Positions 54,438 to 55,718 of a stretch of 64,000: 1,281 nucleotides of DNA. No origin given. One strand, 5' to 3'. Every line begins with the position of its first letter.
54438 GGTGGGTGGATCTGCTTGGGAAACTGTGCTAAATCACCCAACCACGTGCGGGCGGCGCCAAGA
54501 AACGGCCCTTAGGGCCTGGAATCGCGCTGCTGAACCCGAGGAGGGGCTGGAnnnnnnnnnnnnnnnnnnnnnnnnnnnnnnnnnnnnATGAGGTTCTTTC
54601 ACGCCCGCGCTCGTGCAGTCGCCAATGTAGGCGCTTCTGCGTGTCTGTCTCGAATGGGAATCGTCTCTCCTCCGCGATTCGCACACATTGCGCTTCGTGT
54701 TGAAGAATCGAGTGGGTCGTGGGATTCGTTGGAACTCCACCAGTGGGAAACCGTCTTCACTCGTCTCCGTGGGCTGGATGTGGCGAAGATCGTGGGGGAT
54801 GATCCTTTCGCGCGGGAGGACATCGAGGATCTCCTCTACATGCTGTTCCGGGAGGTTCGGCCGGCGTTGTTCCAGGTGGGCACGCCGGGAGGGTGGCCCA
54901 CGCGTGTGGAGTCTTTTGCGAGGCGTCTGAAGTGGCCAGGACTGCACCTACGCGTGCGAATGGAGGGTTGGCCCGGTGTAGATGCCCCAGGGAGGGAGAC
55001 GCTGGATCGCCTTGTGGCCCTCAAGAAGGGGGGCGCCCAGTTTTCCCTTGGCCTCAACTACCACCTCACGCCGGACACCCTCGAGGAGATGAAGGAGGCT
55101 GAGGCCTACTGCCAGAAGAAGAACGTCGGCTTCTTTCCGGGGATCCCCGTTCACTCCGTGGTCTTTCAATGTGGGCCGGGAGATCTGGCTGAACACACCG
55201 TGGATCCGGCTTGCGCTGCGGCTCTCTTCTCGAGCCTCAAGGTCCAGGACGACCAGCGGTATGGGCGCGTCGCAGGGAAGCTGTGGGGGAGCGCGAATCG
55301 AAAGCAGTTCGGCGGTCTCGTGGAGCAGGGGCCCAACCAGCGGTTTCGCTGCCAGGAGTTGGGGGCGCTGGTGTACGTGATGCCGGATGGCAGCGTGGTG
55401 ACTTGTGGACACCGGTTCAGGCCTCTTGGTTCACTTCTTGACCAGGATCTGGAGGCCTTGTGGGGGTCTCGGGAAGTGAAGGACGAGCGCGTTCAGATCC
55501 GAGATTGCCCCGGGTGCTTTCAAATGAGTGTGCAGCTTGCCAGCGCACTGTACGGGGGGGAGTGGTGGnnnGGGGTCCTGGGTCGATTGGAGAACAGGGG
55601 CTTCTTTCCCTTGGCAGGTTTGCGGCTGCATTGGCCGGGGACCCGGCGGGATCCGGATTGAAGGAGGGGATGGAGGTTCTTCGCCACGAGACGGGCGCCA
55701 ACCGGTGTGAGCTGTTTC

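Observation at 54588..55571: Cluster-less paralog of the neighbouring radical SAM enzyme (possible pseudo-enzyme or scaffold)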

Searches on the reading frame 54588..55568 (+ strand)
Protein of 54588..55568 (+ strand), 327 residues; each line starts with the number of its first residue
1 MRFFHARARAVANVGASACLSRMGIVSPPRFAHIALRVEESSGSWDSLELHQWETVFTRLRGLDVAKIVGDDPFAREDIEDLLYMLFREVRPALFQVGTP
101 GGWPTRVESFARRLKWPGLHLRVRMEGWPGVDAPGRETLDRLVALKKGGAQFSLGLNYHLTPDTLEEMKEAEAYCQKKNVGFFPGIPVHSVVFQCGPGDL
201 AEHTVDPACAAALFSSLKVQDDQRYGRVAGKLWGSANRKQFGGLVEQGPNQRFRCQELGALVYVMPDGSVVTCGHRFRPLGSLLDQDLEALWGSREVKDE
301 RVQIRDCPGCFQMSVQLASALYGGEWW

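Call 4: search_protein_families(library=pfam, proteins=[window:54588-55568:+], max_evalue=0.1)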
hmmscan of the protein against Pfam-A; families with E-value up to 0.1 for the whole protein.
window:54588-55568:+ (327 aa): 1 family
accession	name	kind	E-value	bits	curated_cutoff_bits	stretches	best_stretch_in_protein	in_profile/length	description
PF13186.11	SPASM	-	0.00015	22.4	21.5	1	255-310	1-66/67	Iron-sulfur cluster-binding domain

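Call 5: search_protein_families(library=ncbifam, proteins=[window:54588-55568:+], max_evalue=0.1)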
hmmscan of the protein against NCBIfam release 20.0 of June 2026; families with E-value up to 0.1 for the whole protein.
window:54588-55568:+ (327 aa): 2 families
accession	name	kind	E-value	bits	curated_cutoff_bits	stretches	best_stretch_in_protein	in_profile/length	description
TIGR04082.1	rSAM_for_selen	equivalog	0.075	11.8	350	0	260-311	437-488/516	thio(seleno)oxazole modification radical SAM maturase SbtM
TIGR04321.1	spiroSPASM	subfamily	0.085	11.5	250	0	249-296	434-484/510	spiro-SPASM protein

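Call 6: find_homologous_proteins(query=window:54588-55568:+, max_evalue=0.001)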
Query window:54588-55568:+ (327 aa): 11 proteins with E <= 0.001 among 5171 candidates.
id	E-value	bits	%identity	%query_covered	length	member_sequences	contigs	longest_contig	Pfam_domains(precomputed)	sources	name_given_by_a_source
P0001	1.4e-209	713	100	93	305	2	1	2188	-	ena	-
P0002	1.2e-160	552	72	100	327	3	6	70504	-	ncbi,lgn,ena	-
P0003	1.6e-69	252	42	98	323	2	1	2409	PF13186.12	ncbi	-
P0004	1.3e-63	233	42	86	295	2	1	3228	PF13186.12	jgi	-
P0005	2.2e-63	232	49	70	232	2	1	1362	-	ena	-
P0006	3.8e-35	139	29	95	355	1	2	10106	PF13186.12,PF04055.28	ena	-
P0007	1.3e-33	134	31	86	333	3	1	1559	PF13186.12,PF04055.28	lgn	-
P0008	4.3e-15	73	26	86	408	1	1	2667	PF13186.12,PF04055.28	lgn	-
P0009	1.8e-14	71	26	85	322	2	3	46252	PF04055.28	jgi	jgi:MoaA/NifB/PqqE/SkfB family radical SAM enzyme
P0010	1.8e-14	71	25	83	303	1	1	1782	PF13186.12,PF04055.28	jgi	jgi:MoaA/NifB/PqqE/SkfB family radical SAM enzyme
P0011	2.1e-13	68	25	85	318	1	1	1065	PF13186.12,PF04055.28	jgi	jgi:MoaA/NifB/PqqE/SkfB family radical SAM enzyme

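Call 8: find_encoding_contigs(protein=P0002, flank=10000, max_places=4)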
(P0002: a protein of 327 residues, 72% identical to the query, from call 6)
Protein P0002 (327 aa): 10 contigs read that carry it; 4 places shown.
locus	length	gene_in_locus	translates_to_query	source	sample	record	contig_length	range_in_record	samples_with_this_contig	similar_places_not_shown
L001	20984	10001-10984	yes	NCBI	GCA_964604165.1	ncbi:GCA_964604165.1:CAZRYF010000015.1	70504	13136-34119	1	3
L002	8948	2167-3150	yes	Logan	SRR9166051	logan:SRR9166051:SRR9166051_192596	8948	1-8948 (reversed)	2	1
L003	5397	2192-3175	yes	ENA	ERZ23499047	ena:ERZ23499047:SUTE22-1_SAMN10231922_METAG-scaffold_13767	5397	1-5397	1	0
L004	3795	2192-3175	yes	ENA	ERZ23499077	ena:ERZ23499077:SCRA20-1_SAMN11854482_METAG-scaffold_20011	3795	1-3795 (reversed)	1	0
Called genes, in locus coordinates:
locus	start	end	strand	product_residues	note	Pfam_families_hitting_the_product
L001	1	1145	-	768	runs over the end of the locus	PF00749:tRNA-synt_1c, PF03950:tRNA-synt_1c_C, PF20974:tRNA-synt_1c_C2, PF02637:GatB_Yqey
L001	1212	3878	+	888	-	PF11617:Cu-binding_MopE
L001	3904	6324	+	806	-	PF11617:Cu-binding_MopE, PF00147:Fibrinogen_C (weak)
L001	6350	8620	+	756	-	PF11617:Cu-binding_MopE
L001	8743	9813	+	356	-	PF04055:Radical_SAM, PF13186:SPASM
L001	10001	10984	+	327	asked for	-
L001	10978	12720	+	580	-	PF01590:GAF (weak), PF13185:GAF_2 (faint), PF00486:Trans_reg_C, PF03704:BTAD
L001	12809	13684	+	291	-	PF00034:Cytochrom_C (faint)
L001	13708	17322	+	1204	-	PF00384:Molybdopterin, PF28599:NarG_dom_V, PF01568:Molydop_binding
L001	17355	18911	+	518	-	PF12797:Fer4_2 (faint), PF12837:Fer4_6 (faint), PF13237:Fer4_10, PF13247:Fer4_11, PF12838:Fer4_7 (weak), PF14711:Nitr_red_bet_C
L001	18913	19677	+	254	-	-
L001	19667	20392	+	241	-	PF02665:Nitrate_red_gam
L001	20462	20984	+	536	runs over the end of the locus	PF07690:MFS_1 (faint)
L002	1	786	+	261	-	?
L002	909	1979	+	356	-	PF04055:Radical_SAM, PF13186:SPASM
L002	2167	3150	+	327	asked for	-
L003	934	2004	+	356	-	PF04055:Radical_SAM, PF13186:SPASM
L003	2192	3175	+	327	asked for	-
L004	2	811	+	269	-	?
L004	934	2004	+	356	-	PF04055:Radical_SAM, PF13186:SPASM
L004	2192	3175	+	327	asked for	-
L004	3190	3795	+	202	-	?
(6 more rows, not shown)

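Call 9: find_encoding_contigs(protein=P0006, flank=10000, max_places=3)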
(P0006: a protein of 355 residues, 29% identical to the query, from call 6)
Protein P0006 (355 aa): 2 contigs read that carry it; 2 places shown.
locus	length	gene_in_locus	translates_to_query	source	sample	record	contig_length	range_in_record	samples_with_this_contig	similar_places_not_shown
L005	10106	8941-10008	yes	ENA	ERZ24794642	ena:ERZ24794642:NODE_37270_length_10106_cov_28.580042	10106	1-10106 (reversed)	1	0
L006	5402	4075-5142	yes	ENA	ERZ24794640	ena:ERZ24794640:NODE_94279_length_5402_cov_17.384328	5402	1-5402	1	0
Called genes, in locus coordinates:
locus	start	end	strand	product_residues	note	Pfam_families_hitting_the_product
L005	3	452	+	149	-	?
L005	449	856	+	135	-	-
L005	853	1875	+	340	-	PF14399:BtrH_N, PF16169:DUF4872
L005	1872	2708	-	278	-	-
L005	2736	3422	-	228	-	PF07238:PilZ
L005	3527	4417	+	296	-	PF10672:Methyltrans_SAM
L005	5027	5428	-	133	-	PF01451:LMWPc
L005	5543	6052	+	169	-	PF09335:VTT_dom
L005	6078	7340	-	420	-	PF05368:NmrA (weak), PF13460:NAD_binding_10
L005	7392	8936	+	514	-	PF02310:B12-binding, PF04055:Radical_SAM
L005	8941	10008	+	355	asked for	PF04055:Radical_SAM, PF13186:SPASM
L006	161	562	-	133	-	PF01451:LMWPc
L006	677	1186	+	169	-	PF09335:VTT_dom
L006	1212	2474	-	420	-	PF05368:NmrA (weak), PF13460:NAD_binding_10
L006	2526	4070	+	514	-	PF02310:B12-binding, PF04055:Radical_SAM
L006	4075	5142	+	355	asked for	PF04055:Radical_SAM, PF13186:SPASM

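Call 13: find_related_loci(query=A3, collection=genome_contigs, flank=10000)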
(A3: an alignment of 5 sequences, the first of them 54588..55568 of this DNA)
Query A3 (327 aa) in genome_contigs; peptide patterns used: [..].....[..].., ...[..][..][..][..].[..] (x = any residue, [..] = any of these).
43 stretches matched a pattern; 2 encode a relative of the query (tblastn E <= 1e-3); 2 distinct loci.
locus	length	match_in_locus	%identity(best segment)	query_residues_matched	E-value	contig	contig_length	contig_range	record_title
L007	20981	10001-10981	72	1-327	9e-158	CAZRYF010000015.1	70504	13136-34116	MAG TPA_asm: uncultured Enterobacterales bacterium isolate SRP200020_co5_396 genome assembly, contig: NODE_533_length_70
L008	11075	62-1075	40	6-324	8e-66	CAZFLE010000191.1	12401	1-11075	MAG TPA_asm: uncultured Enterobacterales bacterium isolate binchicken_co46_73 genome assembly, contig: NODE_9854_length_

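Call 15: find_encoding_contigs(protein=P0003, flank=10000, max_places=3)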
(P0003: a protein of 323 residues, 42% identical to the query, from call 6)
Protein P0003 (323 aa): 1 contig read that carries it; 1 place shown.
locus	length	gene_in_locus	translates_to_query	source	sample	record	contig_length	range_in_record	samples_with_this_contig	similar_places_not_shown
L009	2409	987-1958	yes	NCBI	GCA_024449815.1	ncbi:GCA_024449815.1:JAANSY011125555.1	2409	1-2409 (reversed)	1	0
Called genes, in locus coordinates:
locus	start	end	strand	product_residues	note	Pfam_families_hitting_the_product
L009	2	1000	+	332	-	?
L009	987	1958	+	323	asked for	PF13186:SPASM (weak)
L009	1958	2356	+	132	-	-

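Call 16: find_encoding_contigs(protein=P0004, flank=10000, max_places=3)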
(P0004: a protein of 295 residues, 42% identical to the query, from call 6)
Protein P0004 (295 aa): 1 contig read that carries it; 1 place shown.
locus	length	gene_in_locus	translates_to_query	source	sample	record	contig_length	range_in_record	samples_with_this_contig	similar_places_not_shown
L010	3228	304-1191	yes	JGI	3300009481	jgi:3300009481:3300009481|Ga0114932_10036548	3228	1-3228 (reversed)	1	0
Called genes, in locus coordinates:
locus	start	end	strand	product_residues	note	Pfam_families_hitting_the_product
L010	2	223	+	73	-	?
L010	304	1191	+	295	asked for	PF13186:SPASM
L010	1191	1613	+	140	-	-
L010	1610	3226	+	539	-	?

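Call 22: search_protein_families(library=pfam, proteins=[L008:1030-2292:+, L008:1090-2763:-, L008:2181-4355:+, L008:4331-5893:-, L008:4925-5989:+, L008:5533-6600:+, L008:6434-7840:+, L008:7401-9017:+, L008:8986-10851:-, L010:1610-3226:+], max_evalue=0.01)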
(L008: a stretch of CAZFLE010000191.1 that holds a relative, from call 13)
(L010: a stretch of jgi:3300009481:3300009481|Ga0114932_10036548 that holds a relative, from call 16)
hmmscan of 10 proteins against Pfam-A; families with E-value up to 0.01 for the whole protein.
L008:1030-2292:+ (421 aa): 0 families

L008:1090-2763:- (557 aa): 0 families

L008:2181-4355:+ (725 aa): 12 families
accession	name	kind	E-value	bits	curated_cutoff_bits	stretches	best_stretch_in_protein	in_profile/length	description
PF14559.12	TPR_19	-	1.2e-19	70.8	25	2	612-665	3-56/68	Tetratricopeptide repeat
PF13428.12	TPR_14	-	1.4e-14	53.6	23.5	3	108-141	11-44/44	Tetratricopeptide repeat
PF07719.23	TPR_2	-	1.9e-13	49.9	27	1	602-632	3-33/34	Tetratricopeptide repeat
PF13432.12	TPR_16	-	2.5e-11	44.2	32.7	2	104-161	3-60/65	Tetratricopeptide repeat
PF00515.34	TPR_1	-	5.2e-07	29.6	27.8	0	534-563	3-32/34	Tetratricopeptide repeat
PF12895.13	ANAPC3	-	2.4e-05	25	27.2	0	156-224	13-80/82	Anaphase-promoting complex, cyclosome, subunit 3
PF13414.12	TPR_11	-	3.3e-05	23.9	26.8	0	110-143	6-39/42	TPR repeat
PF13424.12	TPR_12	-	4.7e-05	23.9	30.1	0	601-655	4-66/77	Tetratricopeptide repeat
PF09976.15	TPR_21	-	6e-05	23.3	25.5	0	104-206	45-152/193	Tetratricopeptide repeat-like domain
PF13429.12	TPR_15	-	0.00094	19.1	26.2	0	593-635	139-181/280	Tetratricopeptide repeat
PF13181.12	TPR_8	-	0.0011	19.3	25.7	0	605-632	6-33/34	Tetratricopeptide repeat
PF13431.12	TPR_17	-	0.0017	18.9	24.4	0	555-586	2-33/34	Tetratricopeptide repeat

L008:4331-5893:- (520 aa): 4 families
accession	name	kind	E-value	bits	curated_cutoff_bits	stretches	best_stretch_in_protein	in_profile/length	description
PF01839.29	FG-GAP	-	1.2e-42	143.5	22.1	6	350-385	4-37/37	FG-GAP repeat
PF11617.13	Cu-binding_MopE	-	1.5e-09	38.3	27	1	43-70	1-27/30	Putative metal-binding motif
PF13517.12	FG-GAP_3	-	2.6e-09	38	26.9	2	294-367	1-61/61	FG-GAP-like repeat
PF14312.12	FG-GAP_2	-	0.0067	17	23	0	429-448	29-48/49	FG-GAP repeat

L008:4925-5989:+ (355 aa): 0 families

L008:5533-6600:+ (356 aa): 0 families

L008:6434-7840:+ (469 aa): 0 families

L008:7401-9017:+ (539 aa): 0 families

L008:8986-10851:- (621 aa): 0 families

L010:1610-3226:+ (539 aa): 3 families
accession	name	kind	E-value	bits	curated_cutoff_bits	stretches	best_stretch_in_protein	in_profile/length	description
PF04055.27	Radical_SAM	-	2.2e-16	60.9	29.5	1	231-383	3-165/166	Radical SAM superfamily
PF01814.28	Hemerythrin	-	6.1e-15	56.3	25.3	1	7-135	2-127/127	Hemerythrin HHE cation binding domain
PF23545.1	Zn_ribbon_HMPTM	-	1.3e-12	47.5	27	1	159-201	2-44/45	HMPTM N-terminal zinc ribbon domain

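Call 31: predict_structure(alignment_id=A1)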
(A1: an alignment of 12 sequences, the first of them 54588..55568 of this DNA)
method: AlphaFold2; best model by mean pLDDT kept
length: 327 residues; sequences in the alignment: 12
mean_pLDDT: 81.5   pTM: 0.83
mean pLDDT of the five models: 81.5, 81.1, 80.2, 78.5, 77.4
residues with pLDDT >= 90: 142; 70-90: 111; 50-70: 57; < 50: 17
segments of 3 or more residues with pLDDT < 50: 189-199, 249-251
pLDDT, mean of each block of 10 residues (from residue 1): 81 86 85 85 76 97 91 91 95 92 94 92 88 90 95 90 89 91 69 45 67 73 61 62 55 71 93 85 94 93 74 69 65
secondary structure, 60 per line:
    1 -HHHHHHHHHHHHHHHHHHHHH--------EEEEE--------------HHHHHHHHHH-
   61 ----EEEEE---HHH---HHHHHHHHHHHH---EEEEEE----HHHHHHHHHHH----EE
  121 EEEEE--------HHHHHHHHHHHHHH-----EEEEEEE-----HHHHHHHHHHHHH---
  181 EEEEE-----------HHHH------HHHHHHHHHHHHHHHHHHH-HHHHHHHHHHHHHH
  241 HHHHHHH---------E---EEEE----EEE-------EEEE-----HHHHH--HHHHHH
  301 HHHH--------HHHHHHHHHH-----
elements in order: H2-22 E31-35 H50-59 E65-69 H79-90 E94-99 H104-114 E119-125 H134-147 E153-159 H165-177 E181-185 H197-200 H207-225 H227-247 E261-264 E269-271 E279-282 H288-292 H295-304 H313-322

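Call 35: fold_search(model_id=the predicted structure, library=pdb)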
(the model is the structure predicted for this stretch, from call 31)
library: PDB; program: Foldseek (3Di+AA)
matches with E <= 10: 1394; with E <= 0.001: 31
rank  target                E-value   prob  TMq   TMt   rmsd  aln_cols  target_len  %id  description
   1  6efn                  1.1e-08  1.00  0.58  0.51   5.3       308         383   15  Structure of a RiPP maturase, SkfB (released 2018-10-24)
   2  7vob                  5.0e-07  1.00  0.58  0.58   6.9       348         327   15  The crystal structure of a Radical SAM Enzyme BlsE involved in the Biosynthesis of Blasticidin S (released 2022-05-04)
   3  8vpo                  1.3e-06  1.00  0.51  0.39  10.5       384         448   12  X-Ray Crystal Structure of TigE from Paramaledivibacter caminithermalis (released 2024-02-07)
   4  6c8v                  1.4e-06  1.00  0.55  0.57   5.7       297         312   15  X-ray structure of PqqE from Methylobacterium extorquens (released 2018-02-14)
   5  4m7t                  1.4e-06  1.00  0.48  0.61   6.9       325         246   11  Crystal structure of BtrN in complex with AdoMet and 2-DOIA (released 2013-10-02)
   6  2fb2_B                2.1e-06  1.00  0.46  0.47   9.1       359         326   11  Structure of the MoaA Arg17/266/268/Ala triple mutant (released 2006-05-09)
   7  8ai6_B                2.3e-06  1.00  0.50  0.51   5.6       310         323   10  Crystal structure of radical SAM epimerase EpeE D210A mutant from Bacillus subtilis with [4Fe-4S] clusters, S-adenosyl (released 2024-01-10)
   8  8ai4_A                4.9e-06  1.00  0.47  0.48   8.3       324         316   10  Crystal structure of radical SAM epimerase EpeE C223A mutant from Bacillus subtilis with [4Fe-4S] clusters, S-adenosyl (released 2024-01-10)
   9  1tv7_A                6.2e-06  1.00  0.46  0.46   9.1       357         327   10  Structure of the S-adenosylmethionine dependent Enzyme MoaA (released 2004-08-31)
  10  8wm2_A                7.7e-06  1.00  0.51  0.54   8.6       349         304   14  Crystal structure of AbmM (released 2024-10-09)
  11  8ai2_B                8.2e-06  1.00  0.47  0.48   6.7       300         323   11  Crystal structure of radical SAM epimerase EpeE from Bacillus subtilis with [4Fe-4S] clusters, S-adenosyl-L-homocystei (released 2024-01-10)
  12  4m7s                  8.7e-06  1.00  0.42  0.62   6.9       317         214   11  Crystal structure of SeMet BtrN in an OPEN conformation (released 2013-10-02)
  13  8ai4_B                8.7e-06  1.00  0.47  0.47   7.7       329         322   12  Crystal structure of radical SAM epimerase EpeE C223A mutant from Bacillus subtilis with [4Fe-4S] clusters, S-adenosyl (released 2024-01-10)
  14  8ai1_B                1.0e-05  1.00  0.46  0.47   7.7       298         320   11  Crystal structure of radical SAM epimerase EpeE from Bacillus subtilis with [4Fe-4S] clusters and S-adenosyl-L-homocys (released 2024-01-10)
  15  8ai6_A                1.2e-05  1.00  0.51  0.51   6.9       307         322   10  Crystal structure of radical SAM epimerase EpeE D210A mutant from Bacillus subtilis with [4Fe-4S] clusters, S-adenosyl (released 2024-01-10)
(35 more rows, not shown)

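Call 36: search_protein_representatives(alignment_id=A3)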
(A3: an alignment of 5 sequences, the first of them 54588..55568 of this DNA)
Query: 5 sequences, 322 profile positions. Proteins with E-value up to 0.001 (for the whole library): 777; up to 1e-10: 127; up to 1e-30: 19. The best 150 are listed.
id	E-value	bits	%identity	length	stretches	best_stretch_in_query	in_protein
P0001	3.0e-160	549.1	-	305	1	21-321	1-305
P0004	1.3e-148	510.8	-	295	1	29-321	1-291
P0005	4.2e-114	397.4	-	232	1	91-321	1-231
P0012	5.9e-87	308.2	-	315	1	36-318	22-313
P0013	1.4e-65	238.0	-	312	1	17-315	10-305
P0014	1.7e-62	227.8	-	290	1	59-318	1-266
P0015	1.9e-62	227.7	-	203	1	133-321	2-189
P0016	8.0e-58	212.5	-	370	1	3-320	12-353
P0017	4.6e-57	210.0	-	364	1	3-317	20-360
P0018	1.6e-56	208.2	-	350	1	38-318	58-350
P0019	2.0e-56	207.9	-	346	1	5-319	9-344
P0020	1.1e-53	198.9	-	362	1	8-318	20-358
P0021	5.5e-53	196.6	-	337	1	40-319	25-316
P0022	6.1e-50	186.6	-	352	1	7-320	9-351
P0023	1.2e-49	185.7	-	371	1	12-319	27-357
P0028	1.6e-29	119.5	-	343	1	17-321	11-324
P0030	2.9e-26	108.8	-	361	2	246-319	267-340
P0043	4.4e-22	95.1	-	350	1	17-319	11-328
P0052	1.6e-20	89.9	-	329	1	17-320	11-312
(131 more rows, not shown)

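Call 45: find_encoding_contigs(protein=P0013, flank=10000, max_places=3)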
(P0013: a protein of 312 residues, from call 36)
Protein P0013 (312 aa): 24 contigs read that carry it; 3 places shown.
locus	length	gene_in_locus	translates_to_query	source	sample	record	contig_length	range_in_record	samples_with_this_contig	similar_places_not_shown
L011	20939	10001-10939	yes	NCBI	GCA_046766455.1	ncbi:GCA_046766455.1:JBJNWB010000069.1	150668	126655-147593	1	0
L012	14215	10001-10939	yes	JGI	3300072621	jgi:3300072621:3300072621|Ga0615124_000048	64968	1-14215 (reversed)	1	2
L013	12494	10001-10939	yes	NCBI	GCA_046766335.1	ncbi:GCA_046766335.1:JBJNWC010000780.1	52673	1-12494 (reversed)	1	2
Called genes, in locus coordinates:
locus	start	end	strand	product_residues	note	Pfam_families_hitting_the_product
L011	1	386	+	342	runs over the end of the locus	-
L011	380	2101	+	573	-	PF07583:PSCyt2 (weak)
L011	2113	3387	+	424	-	PF07394:DUF1501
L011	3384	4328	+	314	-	-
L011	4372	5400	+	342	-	PF00535:Glycos_transf_2, PF10111:Glyco_tranf_2_2, PF13641:Glyco_tranf_2_3, PF13632:Glyco_trans_2_3 (weak)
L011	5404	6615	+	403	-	PF04055:Radical_SAM, PF13186:SPASM (weak)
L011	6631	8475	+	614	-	PF01839:FG-GAP (faint), PF13517:FG-GAP_3, PF07593:UnbV_ASPIC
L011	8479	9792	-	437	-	PF07670:Gate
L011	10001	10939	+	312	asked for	PF13186:SPASM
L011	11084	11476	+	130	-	-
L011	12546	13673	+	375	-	PF10551:MULE (weak)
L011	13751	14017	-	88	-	-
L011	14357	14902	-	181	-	-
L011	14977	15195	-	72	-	-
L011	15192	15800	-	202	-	-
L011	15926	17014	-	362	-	-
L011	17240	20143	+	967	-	-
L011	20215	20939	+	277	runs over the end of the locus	PF08668:HDOD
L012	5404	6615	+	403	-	PF04055:Radical_SAM, PF13186:SPASM (weak)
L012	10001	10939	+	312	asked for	PF13186:SPASM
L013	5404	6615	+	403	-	PF04055:Radical_SAM, PF13186:SPASM (weak)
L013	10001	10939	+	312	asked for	PF13186:SPASM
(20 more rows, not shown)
